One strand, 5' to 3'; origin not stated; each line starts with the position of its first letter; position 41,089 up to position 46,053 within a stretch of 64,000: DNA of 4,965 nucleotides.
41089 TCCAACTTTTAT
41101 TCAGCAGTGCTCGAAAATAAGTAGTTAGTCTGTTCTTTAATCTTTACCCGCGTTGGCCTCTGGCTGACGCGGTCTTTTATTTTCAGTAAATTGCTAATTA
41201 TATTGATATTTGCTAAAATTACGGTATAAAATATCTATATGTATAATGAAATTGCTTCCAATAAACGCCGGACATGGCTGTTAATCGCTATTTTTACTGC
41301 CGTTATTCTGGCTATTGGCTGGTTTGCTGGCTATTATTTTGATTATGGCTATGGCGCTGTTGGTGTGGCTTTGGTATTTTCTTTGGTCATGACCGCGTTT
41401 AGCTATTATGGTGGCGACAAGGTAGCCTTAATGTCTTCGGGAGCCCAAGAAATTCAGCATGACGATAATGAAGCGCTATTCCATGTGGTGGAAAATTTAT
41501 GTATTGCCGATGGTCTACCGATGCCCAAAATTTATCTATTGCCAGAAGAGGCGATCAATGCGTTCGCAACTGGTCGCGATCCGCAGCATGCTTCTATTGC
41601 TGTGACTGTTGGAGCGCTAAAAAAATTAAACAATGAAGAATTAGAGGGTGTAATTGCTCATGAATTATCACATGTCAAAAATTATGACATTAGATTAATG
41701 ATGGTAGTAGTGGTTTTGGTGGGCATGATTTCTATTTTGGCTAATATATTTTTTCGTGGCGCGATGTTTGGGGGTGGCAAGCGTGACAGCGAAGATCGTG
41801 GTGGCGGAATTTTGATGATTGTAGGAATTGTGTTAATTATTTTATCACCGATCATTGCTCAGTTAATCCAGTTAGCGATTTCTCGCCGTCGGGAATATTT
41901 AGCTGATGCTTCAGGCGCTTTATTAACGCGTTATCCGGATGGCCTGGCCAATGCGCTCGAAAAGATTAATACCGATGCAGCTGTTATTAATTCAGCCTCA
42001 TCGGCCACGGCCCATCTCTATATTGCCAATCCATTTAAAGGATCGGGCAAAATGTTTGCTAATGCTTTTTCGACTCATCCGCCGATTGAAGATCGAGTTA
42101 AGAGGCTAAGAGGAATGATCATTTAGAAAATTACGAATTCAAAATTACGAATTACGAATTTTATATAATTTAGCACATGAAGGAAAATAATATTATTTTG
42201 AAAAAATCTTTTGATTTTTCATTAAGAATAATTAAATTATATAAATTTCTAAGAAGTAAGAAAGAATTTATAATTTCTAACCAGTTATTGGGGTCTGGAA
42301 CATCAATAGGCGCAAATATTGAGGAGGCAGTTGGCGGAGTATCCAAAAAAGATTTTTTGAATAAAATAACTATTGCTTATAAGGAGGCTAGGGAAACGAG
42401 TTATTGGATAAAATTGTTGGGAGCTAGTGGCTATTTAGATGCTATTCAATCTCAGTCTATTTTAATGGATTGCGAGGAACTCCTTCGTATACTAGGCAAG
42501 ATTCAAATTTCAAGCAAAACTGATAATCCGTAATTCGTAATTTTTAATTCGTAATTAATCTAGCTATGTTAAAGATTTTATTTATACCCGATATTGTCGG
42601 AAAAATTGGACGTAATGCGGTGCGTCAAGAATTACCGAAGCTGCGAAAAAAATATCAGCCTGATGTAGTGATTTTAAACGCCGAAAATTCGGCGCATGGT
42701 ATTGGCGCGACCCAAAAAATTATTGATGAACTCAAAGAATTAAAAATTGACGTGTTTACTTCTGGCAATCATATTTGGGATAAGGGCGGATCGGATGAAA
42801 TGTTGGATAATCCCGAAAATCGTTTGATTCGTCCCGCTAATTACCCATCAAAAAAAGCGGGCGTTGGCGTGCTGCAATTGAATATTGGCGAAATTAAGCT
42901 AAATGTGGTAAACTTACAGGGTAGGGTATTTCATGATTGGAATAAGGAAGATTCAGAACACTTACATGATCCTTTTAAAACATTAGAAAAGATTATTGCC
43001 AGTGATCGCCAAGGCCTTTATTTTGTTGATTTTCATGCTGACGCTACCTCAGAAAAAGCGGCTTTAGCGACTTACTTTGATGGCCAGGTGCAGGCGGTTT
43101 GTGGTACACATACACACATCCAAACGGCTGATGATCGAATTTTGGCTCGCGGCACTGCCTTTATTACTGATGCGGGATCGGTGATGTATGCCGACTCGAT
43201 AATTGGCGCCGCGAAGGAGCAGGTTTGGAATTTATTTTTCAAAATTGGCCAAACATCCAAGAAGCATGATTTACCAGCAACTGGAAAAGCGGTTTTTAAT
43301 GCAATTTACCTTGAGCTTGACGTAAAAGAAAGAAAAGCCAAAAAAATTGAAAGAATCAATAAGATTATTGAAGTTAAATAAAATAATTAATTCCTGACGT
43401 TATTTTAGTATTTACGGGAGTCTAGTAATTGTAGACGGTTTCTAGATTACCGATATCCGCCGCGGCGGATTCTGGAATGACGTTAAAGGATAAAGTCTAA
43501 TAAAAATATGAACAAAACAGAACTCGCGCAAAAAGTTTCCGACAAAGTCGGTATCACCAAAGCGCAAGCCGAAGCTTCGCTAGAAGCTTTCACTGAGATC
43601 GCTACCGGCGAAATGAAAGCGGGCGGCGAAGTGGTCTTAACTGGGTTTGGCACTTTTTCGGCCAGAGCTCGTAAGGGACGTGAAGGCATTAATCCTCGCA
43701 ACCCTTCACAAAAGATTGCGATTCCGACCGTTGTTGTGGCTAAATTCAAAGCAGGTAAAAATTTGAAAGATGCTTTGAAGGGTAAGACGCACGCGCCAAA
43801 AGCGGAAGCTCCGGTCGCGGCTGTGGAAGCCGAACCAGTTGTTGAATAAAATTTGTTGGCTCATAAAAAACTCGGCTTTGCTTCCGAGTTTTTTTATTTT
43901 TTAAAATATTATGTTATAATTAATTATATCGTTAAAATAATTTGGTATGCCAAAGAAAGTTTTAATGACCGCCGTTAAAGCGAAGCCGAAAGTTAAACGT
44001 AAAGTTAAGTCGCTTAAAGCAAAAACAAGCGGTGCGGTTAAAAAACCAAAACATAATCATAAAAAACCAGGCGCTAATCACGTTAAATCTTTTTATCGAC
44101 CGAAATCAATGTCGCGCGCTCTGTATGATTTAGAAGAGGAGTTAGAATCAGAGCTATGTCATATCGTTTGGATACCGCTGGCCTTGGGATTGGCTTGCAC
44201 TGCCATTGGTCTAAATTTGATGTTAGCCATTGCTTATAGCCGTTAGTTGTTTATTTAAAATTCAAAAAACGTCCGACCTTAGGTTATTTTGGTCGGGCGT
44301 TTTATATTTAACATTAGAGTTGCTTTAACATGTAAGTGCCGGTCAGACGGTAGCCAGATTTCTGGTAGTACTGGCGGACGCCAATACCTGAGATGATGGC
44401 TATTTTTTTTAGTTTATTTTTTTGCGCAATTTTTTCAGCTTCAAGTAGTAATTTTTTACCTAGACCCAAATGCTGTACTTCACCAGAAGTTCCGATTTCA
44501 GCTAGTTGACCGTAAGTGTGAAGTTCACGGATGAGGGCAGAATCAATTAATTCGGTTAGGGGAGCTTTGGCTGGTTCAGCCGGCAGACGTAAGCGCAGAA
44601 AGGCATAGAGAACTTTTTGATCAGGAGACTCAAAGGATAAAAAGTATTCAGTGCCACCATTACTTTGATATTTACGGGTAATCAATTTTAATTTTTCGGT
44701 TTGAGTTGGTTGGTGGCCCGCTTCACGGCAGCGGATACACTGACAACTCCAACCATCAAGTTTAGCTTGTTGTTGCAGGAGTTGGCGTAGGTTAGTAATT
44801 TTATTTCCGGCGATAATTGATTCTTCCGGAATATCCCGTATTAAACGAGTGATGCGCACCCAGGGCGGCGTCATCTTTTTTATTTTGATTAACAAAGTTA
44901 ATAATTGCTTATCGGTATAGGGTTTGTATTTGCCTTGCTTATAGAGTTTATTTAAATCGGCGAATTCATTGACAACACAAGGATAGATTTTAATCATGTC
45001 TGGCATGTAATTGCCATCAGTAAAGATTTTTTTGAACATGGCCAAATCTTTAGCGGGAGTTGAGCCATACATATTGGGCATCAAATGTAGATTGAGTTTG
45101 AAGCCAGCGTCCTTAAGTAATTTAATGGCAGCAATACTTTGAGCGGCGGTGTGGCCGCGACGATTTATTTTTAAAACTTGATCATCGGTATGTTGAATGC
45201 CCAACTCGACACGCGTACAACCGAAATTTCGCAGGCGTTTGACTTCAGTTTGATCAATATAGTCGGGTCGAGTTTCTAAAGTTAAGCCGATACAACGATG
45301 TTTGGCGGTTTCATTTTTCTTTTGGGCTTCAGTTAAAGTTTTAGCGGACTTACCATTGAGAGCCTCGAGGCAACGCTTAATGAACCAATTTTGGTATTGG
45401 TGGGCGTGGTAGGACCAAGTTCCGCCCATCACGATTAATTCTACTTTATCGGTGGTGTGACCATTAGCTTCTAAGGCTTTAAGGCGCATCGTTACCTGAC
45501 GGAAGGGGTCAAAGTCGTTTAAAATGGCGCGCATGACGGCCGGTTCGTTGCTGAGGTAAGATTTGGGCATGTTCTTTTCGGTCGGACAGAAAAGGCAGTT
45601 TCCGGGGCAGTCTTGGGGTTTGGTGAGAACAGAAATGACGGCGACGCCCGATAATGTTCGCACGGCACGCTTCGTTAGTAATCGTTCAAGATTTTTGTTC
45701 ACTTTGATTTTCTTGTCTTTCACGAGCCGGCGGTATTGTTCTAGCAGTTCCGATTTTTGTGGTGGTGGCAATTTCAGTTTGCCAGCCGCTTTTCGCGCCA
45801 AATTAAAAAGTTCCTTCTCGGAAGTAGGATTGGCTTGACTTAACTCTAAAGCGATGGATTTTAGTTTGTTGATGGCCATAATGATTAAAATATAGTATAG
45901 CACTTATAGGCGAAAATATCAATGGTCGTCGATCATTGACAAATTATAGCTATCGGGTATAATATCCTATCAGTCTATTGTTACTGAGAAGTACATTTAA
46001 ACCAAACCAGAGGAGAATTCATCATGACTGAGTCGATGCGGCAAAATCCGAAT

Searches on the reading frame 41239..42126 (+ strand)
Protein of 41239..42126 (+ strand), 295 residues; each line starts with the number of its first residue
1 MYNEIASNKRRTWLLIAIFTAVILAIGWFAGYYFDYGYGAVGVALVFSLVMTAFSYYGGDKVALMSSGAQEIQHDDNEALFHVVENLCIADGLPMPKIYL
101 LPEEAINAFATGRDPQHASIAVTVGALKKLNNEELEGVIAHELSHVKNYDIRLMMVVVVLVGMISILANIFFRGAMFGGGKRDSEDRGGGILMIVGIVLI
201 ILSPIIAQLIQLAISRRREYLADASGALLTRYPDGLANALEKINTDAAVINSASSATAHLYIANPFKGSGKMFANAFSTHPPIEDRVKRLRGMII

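Call 42: search_protein_families(library=pfam, proteins=[window:41239-42126:+], max_evalue=0.001)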
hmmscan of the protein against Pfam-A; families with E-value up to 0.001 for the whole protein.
window:41239-42126:+ (295 aa): 2 families
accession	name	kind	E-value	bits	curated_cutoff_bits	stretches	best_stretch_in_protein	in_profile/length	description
PF01435.24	Peptidase_M48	-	4e-30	105.5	20.3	1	77-293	4-185/186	Peptidase family M48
PF05569.17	Peptidase_M56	-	0.00036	20.2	31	1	126-160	184-218/296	BlaR1 peptidase M56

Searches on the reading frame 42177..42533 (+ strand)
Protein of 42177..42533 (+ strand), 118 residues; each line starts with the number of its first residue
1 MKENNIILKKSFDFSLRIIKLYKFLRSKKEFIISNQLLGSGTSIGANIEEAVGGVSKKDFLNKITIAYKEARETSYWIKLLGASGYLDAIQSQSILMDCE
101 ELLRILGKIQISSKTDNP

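Call 87: search_protein_families(library=pfam, proteins=[window:42177-42533:+], max_evalue=0.001)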
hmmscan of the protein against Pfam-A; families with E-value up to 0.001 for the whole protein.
window:42177-42533:+ (118 aa): 1 family
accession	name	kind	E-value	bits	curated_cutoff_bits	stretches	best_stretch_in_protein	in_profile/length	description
PF05635.17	23S_rRNA_IVP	-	8e-27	94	33.8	1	3-107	1-105/106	23S rRNA-intervening sequence protein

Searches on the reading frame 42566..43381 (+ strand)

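Call 42: search_protein_families(library=pfam, proteins=[window:42566-43381:+], max_evalue=0.001)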
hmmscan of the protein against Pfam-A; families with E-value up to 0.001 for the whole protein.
window:42566-43381:+ (271 aa): 2 families
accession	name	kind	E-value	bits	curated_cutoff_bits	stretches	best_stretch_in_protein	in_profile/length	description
PF13277.11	YmdB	-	1.7e-82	277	27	1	5-264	1-253/253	YmdB-like protein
PF00149.33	Metallophos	-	1e-08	36.3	21.5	1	2-185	1-190/191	Calcineurin-like phosphoesterase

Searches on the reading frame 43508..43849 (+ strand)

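Call 87: search_protein_families(library=pfam, proteins=[window:43508-43849:+], max_evalue=0.001)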
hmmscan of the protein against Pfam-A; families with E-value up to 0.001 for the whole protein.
window:43508-43849:+ (113 aa): 2 families
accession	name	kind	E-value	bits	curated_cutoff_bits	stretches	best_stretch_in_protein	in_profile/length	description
PF00216.26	Bac_DNA_binding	-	2.1e-25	89.2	22.4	1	1-90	1-89/90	Bacterial DNA-binding protein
PF18291.6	HU-HIG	-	1e-07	32.5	26.2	1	2-93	33-121/125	HU domain fused to wHTH, Ig, or Glycine-rich motif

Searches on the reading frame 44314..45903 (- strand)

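Call 10: search_protein_families(library=pfam, proteins=[window:44314-45903:-], max_evalue=0.001)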
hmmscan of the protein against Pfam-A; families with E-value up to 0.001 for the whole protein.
window:44314-45903:- (529 aa): 3 families
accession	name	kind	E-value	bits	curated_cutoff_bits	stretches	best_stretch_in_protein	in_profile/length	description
PF16199.10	Radical_SAM_C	-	7.4e-22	77.7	31.9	1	301-379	1-82/85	Radical_SAM C-terminal domain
PF04055.27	Radical_SAM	-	1.5e-17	64.7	29.5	1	98-283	6-156/166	Radical SAM superfamily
PF00583.31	Acetyltransf_1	-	0.00054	20.7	20.7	0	463-518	58-116/116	Acetyltransferase (GNAT) family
